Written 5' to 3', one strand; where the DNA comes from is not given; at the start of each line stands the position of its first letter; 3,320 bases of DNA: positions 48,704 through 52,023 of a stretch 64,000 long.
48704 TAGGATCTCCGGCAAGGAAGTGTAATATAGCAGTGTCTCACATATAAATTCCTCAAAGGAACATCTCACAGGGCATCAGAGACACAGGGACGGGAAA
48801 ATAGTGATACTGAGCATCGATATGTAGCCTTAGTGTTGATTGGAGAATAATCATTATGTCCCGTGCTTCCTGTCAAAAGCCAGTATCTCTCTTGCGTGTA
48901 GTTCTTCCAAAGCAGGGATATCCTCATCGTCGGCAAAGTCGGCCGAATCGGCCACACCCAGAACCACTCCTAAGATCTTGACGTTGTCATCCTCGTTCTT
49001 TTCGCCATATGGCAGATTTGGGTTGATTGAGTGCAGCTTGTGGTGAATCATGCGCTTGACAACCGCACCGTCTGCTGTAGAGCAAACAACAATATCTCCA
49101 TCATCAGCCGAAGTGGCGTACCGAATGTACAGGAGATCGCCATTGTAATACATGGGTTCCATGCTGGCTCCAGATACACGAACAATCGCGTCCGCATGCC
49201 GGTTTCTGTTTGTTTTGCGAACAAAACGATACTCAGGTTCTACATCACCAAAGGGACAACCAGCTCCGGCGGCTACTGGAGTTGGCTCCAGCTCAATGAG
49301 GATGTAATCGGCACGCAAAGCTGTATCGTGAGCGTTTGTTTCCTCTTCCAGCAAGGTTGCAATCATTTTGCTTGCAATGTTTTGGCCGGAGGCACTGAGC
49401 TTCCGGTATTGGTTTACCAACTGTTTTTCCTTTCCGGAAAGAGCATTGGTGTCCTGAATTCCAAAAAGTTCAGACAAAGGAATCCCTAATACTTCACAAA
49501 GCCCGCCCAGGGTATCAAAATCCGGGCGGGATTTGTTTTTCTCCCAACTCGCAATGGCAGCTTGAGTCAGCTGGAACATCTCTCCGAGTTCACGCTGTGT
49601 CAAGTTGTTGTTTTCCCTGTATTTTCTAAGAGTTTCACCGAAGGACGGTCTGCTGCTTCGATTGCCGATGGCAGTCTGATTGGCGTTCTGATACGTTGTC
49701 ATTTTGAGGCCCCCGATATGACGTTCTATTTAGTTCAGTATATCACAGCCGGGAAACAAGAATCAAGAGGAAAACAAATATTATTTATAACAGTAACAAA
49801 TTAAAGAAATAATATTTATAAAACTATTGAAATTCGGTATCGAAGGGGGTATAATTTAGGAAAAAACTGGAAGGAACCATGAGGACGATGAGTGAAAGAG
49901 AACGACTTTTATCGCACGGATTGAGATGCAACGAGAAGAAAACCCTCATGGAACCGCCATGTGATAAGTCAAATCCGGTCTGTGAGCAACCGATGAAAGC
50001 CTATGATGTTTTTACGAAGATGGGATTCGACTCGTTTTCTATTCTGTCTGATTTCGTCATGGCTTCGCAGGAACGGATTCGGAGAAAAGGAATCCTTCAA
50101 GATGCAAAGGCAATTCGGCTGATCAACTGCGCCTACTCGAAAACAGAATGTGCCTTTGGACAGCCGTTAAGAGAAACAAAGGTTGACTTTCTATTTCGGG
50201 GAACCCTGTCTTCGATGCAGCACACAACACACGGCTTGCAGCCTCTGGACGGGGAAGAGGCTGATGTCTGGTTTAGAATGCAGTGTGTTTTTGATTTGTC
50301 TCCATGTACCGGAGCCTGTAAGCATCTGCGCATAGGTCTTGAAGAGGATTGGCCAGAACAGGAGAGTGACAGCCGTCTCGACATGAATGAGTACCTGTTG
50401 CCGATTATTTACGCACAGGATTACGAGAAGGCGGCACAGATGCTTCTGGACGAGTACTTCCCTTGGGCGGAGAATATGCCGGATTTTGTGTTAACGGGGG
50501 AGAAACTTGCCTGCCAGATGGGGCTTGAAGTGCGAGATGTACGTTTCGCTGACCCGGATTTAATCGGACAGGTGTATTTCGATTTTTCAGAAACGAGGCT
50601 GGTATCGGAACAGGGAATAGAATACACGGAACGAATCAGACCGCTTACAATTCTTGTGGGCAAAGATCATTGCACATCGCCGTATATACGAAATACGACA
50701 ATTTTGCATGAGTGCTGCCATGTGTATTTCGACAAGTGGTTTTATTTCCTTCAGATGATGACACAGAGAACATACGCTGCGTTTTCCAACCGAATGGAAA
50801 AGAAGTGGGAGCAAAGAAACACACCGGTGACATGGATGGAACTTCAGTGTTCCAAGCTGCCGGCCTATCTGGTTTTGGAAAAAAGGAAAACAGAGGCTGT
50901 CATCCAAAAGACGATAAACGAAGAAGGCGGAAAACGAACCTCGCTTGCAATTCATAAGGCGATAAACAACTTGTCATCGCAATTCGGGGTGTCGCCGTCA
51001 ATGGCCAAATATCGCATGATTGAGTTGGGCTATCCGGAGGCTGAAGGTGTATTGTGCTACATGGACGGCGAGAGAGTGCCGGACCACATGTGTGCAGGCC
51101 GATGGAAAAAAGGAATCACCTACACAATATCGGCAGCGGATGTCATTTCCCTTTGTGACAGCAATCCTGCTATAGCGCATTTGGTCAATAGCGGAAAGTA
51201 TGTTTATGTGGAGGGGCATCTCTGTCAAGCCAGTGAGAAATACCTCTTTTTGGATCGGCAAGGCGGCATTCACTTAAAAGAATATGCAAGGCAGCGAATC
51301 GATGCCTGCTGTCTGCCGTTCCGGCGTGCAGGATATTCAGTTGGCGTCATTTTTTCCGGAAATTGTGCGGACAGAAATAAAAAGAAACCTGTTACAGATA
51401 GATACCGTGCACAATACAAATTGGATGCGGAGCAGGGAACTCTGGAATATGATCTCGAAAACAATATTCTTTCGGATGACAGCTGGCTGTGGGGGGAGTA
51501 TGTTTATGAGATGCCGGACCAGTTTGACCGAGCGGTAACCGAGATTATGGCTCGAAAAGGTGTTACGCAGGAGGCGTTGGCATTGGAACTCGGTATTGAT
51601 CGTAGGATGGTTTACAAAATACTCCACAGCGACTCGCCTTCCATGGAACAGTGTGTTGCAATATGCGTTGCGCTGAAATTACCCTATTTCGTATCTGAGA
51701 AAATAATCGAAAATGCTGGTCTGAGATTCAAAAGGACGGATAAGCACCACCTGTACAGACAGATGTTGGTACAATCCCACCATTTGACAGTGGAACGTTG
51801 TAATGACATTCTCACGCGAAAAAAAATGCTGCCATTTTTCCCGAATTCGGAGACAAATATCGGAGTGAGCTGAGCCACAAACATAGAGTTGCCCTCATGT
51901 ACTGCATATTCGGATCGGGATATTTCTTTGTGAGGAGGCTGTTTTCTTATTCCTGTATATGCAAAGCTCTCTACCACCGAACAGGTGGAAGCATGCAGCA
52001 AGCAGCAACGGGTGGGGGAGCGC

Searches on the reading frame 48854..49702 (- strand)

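Call 38: search_protein_families(library=pfam, proteins=[window:48854-49702:-], max_evalue=0.0001)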
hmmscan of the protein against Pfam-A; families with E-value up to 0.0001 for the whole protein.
window:48854-49702:- (282 aa): 5 families
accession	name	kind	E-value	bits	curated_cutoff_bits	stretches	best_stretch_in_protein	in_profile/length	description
PF00717.28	Peptidase_S24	-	3.2e-16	59.5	23.3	1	143-247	6-115/116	Peptidase S24-like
PF01381.28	HTH_3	-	4.4e-14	52.7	23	1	25-79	1-55/55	Helix-turn-helix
PF12844.13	HTH_19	-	2e-10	40.9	30.2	1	22-80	1-59/64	Helix-turn-helix domain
PF13560.12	HTH_31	-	1.9e-08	34.9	27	1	21-78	2-60/64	Helix-turn-helix domain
PF13443.12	HTH_26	-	6.6e-07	29.9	22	1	25-83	2-61/63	Cro/C1-type HTH DNA-binding domain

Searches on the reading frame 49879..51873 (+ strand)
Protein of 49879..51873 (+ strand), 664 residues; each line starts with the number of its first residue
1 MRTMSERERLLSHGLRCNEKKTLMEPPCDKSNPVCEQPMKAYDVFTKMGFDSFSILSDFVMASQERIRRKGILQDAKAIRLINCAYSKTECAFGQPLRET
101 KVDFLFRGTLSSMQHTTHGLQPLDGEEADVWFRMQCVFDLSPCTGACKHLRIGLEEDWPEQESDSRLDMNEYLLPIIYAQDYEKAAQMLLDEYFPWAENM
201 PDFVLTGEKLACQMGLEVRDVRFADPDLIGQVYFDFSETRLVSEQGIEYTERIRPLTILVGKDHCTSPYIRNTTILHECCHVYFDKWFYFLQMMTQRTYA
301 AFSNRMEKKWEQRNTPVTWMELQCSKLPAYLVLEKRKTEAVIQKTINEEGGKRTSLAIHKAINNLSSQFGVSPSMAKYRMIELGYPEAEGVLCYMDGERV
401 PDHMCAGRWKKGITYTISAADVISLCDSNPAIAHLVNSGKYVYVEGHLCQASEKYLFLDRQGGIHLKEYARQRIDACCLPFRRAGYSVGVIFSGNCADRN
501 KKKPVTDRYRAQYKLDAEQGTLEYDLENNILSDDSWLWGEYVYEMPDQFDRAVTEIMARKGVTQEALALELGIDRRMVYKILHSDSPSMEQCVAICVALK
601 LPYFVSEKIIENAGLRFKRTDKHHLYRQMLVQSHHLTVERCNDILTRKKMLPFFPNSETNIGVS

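Call 38: search_protein_families(library=pfam, proteins=[window:49879-51873:+], max_evalue=0.0001)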
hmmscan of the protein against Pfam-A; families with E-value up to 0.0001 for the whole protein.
window:49879-51873:+ (664 aa): 1 family
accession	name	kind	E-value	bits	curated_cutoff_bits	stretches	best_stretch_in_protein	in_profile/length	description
PF01381.28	HTH_3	-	1e-05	25.9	23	1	557-602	5-51/55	Helix-turn-helix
